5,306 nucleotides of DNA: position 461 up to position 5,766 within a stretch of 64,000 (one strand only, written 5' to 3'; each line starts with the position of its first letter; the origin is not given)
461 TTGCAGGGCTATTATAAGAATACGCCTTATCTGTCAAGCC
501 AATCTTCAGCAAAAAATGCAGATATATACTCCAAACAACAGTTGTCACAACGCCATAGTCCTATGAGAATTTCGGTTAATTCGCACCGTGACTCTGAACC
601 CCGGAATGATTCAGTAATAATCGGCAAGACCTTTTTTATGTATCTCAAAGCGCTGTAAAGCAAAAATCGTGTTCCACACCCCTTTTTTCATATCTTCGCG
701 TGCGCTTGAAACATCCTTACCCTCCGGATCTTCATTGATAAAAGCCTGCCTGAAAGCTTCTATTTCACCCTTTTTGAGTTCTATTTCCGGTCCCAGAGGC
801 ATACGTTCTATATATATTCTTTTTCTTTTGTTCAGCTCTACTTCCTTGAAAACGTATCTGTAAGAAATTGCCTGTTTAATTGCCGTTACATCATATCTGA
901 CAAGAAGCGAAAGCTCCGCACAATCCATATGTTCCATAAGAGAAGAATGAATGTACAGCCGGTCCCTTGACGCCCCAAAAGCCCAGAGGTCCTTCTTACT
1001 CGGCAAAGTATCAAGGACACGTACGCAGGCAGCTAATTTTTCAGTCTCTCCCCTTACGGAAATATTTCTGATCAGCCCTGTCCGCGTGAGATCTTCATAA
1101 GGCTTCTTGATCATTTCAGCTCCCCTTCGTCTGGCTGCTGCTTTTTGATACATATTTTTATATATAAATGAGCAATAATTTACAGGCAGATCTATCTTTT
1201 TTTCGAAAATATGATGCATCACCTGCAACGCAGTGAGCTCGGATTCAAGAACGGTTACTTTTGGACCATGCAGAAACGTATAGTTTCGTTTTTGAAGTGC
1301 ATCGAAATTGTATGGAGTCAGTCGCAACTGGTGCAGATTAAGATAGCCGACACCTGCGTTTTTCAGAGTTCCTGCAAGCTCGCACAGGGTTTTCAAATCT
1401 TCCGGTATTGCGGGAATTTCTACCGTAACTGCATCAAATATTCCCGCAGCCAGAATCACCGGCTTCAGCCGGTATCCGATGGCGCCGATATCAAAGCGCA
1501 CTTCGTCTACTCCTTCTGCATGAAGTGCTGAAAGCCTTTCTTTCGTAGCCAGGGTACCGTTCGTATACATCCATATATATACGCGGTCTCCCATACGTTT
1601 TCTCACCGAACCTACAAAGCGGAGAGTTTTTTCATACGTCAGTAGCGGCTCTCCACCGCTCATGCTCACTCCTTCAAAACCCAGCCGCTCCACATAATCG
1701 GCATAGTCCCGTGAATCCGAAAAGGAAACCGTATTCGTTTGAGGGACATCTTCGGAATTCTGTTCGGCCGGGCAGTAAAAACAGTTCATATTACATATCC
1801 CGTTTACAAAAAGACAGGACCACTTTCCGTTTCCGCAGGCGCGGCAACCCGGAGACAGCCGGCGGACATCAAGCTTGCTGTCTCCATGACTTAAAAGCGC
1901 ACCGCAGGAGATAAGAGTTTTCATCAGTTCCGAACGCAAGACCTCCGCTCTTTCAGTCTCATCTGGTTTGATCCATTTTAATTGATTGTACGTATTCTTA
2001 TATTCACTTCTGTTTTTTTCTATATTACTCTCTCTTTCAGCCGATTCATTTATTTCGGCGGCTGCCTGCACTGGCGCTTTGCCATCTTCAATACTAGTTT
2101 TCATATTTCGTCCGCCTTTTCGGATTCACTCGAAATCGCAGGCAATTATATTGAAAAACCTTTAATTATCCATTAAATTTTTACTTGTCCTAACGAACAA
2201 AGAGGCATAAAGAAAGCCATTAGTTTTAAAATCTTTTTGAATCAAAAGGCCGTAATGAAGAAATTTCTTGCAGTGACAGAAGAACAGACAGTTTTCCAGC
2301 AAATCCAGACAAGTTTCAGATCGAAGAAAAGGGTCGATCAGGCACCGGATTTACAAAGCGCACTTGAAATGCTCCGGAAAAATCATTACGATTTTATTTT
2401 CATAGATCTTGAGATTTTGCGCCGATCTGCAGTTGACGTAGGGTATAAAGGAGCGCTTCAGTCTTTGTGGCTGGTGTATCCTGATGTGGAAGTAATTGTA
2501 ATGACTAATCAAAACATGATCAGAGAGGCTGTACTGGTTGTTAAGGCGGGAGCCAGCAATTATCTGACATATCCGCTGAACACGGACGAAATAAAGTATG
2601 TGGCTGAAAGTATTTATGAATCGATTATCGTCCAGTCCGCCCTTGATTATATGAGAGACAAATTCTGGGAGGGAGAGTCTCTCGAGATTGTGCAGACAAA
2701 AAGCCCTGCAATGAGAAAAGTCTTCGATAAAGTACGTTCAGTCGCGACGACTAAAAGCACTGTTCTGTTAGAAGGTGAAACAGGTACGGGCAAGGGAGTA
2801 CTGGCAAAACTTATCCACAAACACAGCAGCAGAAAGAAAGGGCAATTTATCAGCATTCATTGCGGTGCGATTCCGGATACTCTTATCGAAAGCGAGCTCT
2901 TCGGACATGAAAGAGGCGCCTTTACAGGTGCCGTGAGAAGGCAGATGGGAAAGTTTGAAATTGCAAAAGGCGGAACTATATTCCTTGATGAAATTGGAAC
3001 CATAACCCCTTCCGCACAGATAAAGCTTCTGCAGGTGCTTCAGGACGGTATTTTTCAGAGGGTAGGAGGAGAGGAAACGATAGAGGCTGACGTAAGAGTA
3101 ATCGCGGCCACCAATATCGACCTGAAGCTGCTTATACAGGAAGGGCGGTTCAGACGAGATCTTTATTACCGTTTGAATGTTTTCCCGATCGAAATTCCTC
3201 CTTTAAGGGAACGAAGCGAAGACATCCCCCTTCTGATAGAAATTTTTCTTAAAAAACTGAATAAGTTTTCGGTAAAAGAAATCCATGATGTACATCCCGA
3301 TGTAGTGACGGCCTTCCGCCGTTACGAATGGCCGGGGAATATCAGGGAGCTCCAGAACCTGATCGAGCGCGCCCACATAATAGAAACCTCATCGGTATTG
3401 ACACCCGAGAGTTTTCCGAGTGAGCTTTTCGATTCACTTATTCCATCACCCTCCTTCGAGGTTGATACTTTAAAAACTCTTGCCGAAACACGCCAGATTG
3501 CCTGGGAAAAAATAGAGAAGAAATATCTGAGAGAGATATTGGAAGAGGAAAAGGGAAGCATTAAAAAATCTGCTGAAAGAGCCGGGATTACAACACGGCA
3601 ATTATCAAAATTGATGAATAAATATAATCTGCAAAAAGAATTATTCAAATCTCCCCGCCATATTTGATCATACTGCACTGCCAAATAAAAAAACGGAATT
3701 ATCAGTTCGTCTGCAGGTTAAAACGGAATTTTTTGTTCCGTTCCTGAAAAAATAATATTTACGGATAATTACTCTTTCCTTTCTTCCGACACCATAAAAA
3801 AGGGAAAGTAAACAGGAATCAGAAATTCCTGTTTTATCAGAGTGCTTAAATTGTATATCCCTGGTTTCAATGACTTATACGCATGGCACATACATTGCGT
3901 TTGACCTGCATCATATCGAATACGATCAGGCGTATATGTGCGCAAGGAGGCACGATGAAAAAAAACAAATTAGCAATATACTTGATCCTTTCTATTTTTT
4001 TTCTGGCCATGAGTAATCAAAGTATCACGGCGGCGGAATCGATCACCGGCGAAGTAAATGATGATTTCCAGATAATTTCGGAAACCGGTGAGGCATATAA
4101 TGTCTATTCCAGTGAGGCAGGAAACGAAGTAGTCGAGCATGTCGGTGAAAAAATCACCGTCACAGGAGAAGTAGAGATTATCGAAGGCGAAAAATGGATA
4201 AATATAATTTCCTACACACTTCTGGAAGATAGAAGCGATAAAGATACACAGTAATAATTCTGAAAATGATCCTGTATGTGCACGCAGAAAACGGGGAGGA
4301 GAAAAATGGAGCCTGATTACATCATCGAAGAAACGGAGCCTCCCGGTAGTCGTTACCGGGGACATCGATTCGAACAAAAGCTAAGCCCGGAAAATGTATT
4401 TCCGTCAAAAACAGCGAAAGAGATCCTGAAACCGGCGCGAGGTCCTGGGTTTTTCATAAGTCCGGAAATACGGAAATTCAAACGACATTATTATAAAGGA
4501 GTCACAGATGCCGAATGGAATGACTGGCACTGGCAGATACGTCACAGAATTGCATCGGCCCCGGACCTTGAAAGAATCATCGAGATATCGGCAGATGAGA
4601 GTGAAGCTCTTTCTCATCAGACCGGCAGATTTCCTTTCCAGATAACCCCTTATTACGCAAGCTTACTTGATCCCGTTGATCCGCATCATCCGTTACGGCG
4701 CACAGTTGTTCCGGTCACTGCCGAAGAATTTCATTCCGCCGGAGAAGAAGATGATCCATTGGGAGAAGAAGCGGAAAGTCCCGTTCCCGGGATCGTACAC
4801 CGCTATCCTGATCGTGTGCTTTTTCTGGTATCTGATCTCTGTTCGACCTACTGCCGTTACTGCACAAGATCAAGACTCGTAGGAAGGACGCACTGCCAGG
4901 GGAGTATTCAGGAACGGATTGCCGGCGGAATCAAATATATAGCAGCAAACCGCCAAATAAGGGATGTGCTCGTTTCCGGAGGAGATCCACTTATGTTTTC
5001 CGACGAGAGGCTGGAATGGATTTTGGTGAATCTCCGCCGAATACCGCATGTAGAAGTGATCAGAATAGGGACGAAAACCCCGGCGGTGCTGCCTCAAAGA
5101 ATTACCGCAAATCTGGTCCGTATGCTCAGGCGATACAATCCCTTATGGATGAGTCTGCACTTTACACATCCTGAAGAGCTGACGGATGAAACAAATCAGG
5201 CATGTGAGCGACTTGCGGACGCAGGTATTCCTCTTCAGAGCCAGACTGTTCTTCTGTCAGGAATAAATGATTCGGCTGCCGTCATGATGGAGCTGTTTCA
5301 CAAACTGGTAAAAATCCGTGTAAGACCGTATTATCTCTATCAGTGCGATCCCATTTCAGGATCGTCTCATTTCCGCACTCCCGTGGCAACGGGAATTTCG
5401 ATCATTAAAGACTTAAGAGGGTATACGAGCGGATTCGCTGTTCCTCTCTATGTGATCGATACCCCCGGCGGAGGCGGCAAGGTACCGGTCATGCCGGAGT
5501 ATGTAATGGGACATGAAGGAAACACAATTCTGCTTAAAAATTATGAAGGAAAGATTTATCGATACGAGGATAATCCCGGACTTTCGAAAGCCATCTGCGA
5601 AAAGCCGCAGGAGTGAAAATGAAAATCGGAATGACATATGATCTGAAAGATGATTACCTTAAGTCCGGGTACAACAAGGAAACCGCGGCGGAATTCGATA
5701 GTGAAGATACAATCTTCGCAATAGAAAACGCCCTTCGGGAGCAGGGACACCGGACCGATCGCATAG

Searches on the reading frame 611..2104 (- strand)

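Call 10: search_protein_families(library=pfam, proteins=[window:611-2104:-], max_evalue=0.001)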
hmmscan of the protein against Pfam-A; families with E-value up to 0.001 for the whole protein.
window:611-2104:- (497 aa): 2 families
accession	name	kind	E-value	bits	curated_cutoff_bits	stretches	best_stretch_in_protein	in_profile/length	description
PF04055.27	Radical_SAM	-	1.3e-11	45.4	29.5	1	102-206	5-109/166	Radical SAM superfamily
PF13353.11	Fer4_12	-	1.1e-10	42.4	22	1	91-186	3-95/137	4Fe-4S single cluster domain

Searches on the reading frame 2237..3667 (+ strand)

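Call 10: search_protein_families(library=pfam, proteins=[window:2237-3667:+], max_evalue=0.001)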
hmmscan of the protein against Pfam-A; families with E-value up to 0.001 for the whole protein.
window:2237-3667:+ (476 aa): 9 families
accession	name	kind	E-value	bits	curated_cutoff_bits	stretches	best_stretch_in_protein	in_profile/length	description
PF00158.32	Sigma54_activat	-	1.5e-68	230.1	20.2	1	154-319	3-168/168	Sigma-54 interaction domain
PF25601.1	AAA_lid_14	-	3.6e-24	84.9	27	1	324-399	1-76/87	AAA+ ATPase lid domain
PF14532.12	Sigma54_activ_2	-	4.7e-18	66.2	25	1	155-323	3-138/138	Sigma-54 interaction domain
PF07728.20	AAA_5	-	3.4e-10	40.5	22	1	176-293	2-122/139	AAA domain (dynein-related subfamily)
PF00072.30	Response_reg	-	6e-10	39.7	30.2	1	11-120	2-107/111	Response regulator receiver domain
PF00004.35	AAA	-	8.1e-08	33.2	21.2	1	176-308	1-126/131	ATPase family associated with various cellular activities (AAA)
PF07724.20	AAA_2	-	2.1e-06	28.3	27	1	173-303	3-134/166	AAA domain (Cdc48 subfamily)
PF13191.12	AAA_16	-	5e-05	24.3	32.6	1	160-212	13-63/167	AAA ATPase domain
PF02954.25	HTH_8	-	7.8e-05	22.8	22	1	424-463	3-42/42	Bacterial regulatory protein, Fis family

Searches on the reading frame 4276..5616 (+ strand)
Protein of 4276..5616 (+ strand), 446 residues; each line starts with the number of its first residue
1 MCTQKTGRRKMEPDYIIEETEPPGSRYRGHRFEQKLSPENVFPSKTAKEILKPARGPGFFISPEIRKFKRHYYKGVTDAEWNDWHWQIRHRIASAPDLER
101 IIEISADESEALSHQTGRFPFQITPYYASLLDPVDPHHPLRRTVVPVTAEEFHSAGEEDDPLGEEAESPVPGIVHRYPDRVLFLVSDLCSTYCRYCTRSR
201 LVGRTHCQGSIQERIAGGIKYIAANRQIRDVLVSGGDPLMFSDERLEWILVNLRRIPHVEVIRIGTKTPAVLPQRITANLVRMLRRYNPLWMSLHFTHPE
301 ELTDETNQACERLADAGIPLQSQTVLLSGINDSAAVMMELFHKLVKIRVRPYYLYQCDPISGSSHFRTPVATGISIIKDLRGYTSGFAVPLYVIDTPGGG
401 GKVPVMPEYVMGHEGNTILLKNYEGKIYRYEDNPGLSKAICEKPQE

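Call 10: search_protein_families(library=pfam, proteins=[window:4276-5616:+], max_evalue=0.001)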
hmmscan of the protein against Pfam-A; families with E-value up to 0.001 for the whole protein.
window:4276-5616:+ (446 aa): 2 families
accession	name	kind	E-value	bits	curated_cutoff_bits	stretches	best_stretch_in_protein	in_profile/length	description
PF12544.13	LAM_C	-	3.2e-19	69.8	26.7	1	377-432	1-56/127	Lysine-2,3-aminomutase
PF04055.27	Radical_SAM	-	3.9e-12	47.1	29.5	1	185-334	3-158/166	Radical SAM superfamily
